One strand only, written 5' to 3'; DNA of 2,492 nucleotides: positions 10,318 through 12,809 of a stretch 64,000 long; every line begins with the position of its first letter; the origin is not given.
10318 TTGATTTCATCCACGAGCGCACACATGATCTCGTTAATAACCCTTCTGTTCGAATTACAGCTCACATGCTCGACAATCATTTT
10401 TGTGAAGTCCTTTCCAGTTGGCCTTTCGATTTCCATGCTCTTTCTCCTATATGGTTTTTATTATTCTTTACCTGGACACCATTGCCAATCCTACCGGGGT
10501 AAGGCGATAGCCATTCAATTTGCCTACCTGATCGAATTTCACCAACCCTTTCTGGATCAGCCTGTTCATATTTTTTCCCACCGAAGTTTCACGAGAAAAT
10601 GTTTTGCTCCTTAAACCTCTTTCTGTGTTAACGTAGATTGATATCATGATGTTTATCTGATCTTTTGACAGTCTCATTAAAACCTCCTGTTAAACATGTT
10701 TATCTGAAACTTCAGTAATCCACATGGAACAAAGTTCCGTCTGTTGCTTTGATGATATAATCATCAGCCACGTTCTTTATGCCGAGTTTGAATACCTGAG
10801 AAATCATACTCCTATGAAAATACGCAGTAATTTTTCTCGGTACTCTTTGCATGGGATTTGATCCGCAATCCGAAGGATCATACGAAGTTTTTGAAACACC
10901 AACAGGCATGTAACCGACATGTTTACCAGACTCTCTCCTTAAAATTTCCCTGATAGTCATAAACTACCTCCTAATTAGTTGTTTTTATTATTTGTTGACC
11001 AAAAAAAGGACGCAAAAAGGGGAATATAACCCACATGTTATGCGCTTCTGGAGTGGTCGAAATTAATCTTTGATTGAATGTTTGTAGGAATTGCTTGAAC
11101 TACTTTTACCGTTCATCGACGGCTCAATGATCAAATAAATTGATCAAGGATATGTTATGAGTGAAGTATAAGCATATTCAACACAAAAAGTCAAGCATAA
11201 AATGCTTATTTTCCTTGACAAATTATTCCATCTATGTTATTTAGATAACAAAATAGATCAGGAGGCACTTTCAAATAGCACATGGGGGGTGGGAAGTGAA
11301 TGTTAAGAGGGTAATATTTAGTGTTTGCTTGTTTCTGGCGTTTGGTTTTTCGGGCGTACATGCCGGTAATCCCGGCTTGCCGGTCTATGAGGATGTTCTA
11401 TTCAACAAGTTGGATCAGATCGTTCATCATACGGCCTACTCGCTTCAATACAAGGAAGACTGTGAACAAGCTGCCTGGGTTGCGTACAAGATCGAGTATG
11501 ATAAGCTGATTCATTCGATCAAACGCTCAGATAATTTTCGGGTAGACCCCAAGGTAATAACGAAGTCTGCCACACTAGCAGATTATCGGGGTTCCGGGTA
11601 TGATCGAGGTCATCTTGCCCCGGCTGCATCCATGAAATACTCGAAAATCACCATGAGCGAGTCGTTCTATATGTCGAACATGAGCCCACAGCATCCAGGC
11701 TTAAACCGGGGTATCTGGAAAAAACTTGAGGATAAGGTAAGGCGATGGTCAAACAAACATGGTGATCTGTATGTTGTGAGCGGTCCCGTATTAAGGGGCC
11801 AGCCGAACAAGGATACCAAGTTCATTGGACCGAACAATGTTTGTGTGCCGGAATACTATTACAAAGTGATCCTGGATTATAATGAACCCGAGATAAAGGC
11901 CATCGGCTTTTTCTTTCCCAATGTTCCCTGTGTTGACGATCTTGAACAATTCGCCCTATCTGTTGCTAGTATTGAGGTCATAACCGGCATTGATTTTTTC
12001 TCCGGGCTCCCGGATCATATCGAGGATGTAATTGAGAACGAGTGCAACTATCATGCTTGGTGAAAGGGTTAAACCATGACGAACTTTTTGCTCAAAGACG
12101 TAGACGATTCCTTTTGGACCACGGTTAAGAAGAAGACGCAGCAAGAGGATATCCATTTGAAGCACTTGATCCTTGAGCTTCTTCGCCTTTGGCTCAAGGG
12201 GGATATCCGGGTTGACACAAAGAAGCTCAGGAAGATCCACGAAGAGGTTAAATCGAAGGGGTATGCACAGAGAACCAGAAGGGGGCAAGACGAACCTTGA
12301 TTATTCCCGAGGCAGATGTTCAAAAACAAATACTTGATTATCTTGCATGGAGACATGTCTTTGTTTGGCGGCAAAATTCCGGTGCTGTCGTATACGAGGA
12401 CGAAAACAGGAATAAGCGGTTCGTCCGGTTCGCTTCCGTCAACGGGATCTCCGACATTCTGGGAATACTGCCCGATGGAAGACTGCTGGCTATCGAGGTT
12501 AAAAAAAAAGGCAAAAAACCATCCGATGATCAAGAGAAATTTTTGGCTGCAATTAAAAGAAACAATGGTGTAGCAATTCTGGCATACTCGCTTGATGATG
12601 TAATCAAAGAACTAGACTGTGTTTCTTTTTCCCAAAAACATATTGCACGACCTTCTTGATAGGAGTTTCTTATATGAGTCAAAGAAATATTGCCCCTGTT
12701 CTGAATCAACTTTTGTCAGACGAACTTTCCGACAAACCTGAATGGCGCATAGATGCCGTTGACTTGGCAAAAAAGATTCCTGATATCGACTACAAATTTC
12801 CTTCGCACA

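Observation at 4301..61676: A conserved ~45-bp upstream element at 10 loci (≥11 copies) looks like an element-specific, activator-dependent promoter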

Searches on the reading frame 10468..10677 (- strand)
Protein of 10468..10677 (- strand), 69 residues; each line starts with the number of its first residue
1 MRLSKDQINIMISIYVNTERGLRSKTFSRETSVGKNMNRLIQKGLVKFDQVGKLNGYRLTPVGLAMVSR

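Call 74: search_protein_families(library=pfam, proteins=[window:10468-10677:-], max_evalue=0.01)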
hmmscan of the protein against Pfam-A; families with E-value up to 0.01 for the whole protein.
window:10468-10677:- (69 aa): 0 families

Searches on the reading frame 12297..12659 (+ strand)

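Call 26: search_protein_families(library=pfam, proteins=[window:12297-12659:+], max_evalue=0.01)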
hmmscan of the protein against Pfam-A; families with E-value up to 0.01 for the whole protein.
window:12297-12659:+ (120 aa): 1 family
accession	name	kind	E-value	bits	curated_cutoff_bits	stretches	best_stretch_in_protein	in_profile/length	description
PF08774.17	VRR_NUC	-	3.7e-06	27.4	23.8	1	39-97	46-113/116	VRR-NUC domain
